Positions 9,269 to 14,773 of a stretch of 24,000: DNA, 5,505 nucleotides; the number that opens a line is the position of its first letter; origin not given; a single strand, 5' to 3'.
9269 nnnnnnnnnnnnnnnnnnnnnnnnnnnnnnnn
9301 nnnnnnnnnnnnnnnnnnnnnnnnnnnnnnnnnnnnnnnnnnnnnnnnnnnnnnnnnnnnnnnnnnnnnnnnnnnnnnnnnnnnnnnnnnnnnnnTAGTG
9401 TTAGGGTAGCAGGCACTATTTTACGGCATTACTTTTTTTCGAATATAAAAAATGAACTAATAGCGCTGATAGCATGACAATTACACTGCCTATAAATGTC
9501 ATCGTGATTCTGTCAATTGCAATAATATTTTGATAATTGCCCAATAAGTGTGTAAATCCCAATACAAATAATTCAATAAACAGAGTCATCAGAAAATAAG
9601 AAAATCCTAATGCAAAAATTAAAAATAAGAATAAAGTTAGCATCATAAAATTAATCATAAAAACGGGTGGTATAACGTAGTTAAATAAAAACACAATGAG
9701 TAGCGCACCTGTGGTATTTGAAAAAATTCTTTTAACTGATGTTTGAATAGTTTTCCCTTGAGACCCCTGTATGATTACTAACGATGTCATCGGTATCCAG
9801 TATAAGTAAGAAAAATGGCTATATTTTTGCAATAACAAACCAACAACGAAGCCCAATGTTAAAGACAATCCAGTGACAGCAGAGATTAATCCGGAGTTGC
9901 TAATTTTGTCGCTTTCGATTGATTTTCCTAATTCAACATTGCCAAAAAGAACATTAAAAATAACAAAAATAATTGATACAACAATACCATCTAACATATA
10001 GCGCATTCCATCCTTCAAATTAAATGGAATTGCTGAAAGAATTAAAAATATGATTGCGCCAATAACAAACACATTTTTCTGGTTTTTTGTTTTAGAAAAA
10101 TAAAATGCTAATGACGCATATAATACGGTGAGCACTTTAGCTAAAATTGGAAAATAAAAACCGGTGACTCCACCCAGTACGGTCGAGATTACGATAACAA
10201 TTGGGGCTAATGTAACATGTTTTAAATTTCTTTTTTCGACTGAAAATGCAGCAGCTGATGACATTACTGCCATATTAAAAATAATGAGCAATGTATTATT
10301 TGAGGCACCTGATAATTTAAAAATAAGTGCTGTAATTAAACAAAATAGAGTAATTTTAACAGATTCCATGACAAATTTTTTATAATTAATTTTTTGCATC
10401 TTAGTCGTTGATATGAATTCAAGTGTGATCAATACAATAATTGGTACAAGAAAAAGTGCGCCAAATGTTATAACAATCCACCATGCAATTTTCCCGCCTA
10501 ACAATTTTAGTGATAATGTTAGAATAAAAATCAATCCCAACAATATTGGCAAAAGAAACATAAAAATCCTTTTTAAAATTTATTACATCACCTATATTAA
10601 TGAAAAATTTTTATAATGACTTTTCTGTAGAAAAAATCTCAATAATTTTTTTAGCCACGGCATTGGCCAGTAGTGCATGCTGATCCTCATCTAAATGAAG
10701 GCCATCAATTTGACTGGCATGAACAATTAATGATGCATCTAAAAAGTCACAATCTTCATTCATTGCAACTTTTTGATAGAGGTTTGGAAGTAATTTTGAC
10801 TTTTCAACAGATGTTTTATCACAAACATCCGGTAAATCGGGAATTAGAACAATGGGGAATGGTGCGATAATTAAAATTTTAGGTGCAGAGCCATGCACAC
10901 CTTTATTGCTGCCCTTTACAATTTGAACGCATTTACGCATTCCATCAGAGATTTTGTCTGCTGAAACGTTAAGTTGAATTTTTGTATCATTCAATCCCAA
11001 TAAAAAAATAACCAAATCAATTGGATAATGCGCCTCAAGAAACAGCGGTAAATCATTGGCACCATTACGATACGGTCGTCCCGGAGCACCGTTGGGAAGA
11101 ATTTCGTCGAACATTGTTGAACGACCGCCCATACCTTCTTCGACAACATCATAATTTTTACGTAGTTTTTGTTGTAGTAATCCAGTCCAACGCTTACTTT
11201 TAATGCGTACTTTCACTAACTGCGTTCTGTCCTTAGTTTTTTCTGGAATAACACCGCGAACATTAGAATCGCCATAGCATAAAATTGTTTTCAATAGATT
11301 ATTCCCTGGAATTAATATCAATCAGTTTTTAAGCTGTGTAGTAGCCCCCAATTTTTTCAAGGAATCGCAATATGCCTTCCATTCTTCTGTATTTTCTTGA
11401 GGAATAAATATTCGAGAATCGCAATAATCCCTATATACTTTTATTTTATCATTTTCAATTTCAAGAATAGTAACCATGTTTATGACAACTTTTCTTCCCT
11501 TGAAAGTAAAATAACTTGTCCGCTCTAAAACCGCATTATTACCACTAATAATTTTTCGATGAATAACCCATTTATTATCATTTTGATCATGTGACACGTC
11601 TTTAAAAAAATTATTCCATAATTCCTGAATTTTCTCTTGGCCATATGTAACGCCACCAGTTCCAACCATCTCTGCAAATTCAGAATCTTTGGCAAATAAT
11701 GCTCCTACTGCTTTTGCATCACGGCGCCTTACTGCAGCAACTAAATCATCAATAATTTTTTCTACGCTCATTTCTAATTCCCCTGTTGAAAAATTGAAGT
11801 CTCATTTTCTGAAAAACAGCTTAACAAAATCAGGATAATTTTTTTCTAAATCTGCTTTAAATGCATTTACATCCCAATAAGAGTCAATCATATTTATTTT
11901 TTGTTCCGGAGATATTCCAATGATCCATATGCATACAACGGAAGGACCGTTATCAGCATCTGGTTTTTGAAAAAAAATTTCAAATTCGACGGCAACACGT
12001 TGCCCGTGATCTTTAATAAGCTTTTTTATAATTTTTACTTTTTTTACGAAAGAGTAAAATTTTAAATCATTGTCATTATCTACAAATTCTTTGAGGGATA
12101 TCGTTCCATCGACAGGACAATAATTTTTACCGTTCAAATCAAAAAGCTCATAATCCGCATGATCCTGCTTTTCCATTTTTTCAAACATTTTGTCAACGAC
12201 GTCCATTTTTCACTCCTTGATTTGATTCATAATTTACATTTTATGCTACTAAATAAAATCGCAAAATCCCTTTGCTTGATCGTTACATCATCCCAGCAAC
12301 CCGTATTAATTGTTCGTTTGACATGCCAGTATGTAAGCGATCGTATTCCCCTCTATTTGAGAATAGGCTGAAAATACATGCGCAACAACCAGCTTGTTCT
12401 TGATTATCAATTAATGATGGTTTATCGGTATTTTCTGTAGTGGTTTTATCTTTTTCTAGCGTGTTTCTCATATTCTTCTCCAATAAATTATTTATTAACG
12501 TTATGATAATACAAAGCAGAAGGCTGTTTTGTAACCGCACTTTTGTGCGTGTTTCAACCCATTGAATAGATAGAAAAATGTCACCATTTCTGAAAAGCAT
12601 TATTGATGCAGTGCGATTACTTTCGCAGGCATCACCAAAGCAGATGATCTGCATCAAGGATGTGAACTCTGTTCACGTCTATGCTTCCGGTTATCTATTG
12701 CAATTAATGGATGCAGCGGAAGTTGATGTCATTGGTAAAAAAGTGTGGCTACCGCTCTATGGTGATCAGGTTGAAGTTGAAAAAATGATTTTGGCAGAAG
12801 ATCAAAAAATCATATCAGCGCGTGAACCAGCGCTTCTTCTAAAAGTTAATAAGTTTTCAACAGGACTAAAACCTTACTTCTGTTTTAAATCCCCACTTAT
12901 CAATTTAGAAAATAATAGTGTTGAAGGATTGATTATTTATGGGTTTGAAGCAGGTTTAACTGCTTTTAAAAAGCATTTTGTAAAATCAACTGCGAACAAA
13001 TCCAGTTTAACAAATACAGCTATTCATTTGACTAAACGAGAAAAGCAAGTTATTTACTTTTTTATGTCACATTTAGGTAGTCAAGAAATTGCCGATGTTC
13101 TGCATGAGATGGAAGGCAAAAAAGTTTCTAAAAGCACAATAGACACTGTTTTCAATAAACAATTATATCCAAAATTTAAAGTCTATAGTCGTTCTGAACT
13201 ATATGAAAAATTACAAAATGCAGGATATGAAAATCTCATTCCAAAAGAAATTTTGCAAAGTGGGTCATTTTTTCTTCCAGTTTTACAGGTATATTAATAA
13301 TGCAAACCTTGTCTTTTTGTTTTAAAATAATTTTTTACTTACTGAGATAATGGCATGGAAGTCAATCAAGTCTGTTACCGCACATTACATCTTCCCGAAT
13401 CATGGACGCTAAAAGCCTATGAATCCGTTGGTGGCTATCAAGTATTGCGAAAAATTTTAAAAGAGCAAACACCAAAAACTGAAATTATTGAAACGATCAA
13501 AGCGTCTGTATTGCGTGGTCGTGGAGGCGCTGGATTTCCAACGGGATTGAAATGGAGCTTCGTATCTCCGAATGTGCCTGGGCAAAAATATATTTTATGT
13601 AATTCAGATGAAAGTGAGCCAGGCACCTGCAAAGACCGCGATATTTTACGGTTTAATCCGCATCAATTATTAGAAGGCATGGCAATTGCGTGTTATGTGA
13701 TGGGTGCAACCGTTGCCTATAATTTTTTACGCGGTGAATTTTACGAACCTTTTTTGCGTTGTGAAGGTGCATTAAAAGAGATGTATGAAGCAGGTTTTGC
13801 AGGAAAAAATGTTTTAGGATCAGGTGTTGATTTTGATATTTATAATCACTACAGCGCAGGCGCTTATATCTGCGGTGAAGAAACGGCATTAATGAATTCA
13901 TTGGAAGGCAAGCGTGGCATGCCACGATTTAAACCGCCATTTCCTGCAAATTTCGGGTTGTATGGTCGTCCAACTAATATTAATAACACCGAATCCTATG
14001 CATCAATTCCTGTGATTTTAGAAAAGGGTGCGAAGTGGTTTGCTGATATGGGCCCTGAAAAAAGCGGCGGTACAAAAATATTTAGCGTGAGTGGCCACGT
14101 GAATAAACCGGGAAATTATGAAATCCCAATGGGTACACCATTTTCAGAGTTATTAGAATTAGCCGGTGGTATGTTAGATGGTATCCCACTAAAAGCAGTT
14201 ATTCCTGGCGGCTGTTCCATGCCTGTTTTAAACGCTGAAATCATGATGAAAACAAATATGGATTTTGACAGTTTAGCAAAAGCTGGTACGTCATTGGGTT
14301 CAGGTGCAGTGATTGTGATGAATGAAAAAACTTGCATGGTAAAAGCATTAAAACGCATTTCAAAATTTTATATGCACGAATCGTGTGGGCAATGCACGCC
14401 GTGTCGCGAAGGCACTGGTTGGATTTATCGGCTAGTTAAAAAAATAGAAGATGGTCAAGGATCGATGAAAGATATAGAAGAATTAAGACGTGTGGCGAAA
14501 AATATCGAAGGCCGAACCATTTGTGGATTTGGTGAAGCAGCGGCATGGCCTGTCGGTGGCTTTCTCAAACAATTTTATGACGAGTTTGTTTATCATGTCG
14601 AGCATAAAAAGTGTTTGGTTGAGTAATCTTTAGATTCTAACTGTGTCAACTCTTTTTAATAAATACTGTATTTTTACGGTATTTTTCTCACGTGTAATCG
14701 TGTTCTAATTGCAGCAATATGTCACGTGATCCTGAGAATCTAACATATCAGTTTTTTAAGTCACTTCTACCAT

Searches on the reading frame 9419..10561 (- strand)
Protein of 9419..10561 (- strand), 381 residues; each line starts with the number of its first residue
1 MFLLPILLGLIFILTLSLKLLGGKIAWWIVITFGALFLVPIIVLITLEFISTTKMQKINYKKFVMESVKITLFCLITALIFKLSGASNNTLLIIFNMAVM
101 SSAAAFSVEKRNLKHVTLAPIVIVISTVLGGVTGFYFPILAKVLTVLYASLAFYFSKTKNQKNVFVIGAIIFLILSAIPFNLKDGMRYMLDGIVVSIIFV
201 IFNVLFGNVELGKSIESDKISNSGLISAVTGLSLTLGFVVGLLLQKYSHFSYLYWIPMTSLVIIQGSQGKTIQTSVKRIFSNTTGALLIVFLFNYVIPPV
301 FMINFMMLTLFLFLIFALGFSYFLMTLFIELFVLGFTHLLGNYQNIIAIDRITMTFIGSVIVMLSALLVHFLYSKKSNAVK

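Call 95: search_protein_families(library=pfam, proteins=[window:9419-10561:-], max_evalue=0.001)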
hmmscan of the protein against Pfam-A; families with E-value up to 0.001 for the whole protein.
window:9419-10561:- (381 aa): 1 family
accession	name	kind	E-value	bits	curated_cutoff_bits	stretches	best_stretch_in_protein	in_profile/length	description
PF13515.12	FUSC_2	-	4e-14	53.3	25.6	1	243-364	4-125/126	Fusaric acid resistance protein-like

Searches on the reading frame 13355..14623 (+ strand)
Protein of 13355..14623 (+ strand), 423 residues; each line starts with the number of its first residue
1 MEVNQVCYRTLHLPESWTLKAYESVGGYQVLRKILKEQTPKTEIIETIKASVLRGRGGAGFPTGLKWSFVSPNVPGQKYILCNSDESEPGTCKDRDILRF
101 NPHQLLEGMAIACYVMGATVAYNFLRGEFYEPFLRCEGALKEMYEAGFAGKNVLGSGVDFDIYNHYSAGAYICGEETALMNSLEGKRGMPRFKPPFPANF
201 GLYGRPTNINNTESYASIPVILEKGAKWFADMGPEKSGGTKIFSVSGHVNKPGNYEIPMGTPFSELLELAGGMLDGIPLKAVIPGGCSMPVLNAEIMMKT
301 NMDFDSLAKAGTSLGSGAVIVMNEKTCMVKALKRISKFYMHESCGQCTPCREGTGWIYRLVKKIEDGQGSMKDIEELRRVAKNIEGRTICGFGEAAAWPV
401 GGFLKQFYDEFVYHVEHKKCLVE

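Call 95: search_protein_families(library=pfam, proteins=[window:13355-14623:+], max_evalue=0.001)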
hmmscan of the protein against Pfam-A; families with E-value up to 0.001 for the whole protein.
window:13355-14623:+ (423 aa): 4 families
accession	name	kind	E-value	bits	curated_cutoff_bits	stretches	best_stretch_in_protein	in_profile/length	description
PF01512.22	Complex1_51K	-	7.7e-40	136.7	31.2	1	48-219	1-149/150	Nuo51 FMN-binding domain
PF10589.14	NADH_4Fe-4S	-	1.6e-32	111.6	23.5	1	331-414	2-85/85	NADH-ubiquinone oxidoreductase-F iron-sulfur binding region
PF10531.15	SLBB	-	2.1e-12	47.1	27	1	243-278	2-37/55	SLBB domain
PF22461.2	SLBB_2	-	6.9e-12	45.7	27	1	241-315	1-73/79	SLBB domain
